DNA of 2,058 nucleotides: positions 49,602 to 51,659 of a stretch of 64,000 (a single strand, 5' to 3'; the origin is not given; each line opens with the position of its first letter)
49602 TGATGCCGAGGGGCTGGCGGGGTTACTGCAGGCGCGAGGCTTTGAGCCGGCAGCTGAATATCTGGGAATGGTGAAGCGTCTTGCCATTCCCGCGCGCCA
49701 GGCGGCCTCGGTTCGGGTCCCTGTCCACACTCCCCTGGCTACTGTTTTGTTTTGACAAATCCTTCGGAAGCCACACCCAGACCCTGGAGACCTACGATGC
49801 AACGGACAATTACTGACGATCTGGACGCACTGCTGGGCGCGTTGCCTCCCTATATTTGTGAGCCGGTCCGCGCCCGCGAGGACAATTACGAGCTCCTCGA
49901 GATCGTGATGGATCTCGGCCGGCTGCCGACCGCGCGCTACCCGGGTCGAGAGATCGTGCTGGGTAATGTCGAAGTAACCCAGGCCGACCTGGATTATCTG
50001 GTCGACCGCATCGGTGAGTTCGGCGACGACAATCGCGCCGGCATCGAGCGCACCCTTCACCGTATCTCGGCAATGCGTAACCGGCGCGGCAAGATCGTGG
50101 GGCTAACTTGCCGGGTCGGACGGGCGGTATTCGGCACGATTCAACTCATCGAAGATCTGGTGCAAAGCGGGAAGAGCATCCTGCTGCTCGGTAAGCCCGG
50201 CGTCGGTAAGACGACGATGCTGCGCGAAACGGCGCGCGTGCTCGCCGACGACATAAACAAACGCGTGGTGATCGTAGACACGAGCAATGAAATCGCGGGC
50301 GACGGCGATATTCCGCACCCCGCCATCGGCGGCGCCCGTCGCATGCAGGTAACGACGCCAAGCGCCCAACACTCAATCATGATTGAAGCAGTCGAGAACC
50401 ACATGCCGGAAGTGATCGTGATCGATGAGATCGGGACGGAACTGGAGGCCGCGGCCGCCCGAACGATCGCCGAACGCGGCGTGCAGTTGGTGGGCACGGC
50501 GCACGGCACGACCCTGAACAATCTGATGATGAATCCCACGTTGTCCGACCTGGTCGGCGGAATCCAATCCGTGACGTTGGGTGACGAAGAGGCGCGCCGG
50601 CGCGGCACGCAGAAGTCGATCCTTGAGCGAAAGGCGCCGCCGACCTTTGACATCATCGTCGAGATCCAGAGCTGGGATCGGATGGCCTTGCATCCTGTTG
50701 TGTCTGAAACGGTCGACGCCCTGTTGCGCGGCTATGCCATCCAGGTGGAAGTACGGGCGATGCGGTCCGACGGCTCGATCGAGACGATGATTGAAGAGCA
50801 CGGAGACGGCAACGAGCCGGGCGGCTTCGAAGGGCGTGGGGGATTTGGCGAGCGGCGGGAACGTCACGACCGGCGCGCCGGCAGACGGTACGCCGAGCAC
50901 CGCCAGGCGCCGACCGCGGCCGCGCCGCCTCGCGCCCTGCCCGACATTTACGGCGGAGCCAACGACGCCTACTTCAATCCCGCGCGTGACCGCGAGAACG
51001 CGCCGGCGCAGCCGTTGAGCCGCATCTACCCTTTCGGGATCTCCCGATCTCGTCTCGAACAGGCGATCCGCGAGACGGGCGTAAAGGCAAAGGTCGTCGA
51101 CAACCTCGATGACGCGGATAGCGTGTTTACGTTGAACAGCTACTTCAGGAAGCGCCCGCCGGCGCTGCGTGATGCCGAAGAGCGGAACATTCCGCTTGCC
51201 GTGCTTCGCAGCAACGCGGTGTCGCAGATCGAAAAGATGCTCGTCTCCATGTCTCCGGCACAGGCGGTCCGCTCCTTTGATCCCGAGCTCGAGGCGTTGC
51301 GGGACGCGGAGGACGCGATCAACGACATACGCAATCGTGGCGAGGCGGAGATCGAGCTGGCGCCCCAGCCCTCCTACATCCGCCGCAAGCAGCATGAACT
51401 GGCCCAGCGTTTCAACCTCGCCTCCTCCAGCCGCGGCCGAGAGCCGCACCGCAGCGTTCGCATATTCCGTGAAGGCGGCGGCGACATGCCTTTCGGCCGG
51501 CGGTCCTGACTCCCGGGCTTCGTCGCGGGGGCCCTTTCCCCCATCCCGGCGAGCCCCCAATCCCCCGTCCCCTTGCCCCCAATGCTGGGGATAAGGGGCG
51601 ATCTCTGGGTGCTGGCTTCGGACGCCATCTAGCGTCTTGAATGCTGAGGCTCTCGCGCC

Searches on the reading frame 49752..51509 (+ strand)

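Call 45: search_protein_families(library=pfam, proteins=[window:49752-51509:+], max_evalue=0.0001)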
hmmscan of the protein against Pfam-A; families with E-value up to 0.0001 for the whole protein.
window:49752-51509:+ (585 aa): 6 families
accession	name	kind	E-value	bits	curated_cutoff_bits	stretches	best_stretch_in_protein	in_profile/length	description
PF25516.1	PTPase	-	6.3e-25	87.3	27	1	424-499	2-77/79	Phosphotyrosine protein phosphatase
PF01424.28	R3H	-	2.5e-11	43.8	26.8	1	515-573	2-60/60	R3H domain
PF19568.5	Spore_III_AA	-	3.1e-11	43.3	27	1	139-269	143-276/306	Sporulation stage III, protein AA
PF00004.35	AAA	-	4.2e-06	27.7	21.2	1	143-229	1-68/131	ATPase family associated with various cellular activities (AAA)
PF03266.21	NTPase_1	-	7.3e-06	26.4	23.9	0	143-167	2-26/168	NTPase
PF13604.12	AAA_30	-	5.5e-05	23.4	27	0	131-229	8-99/191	AAA domain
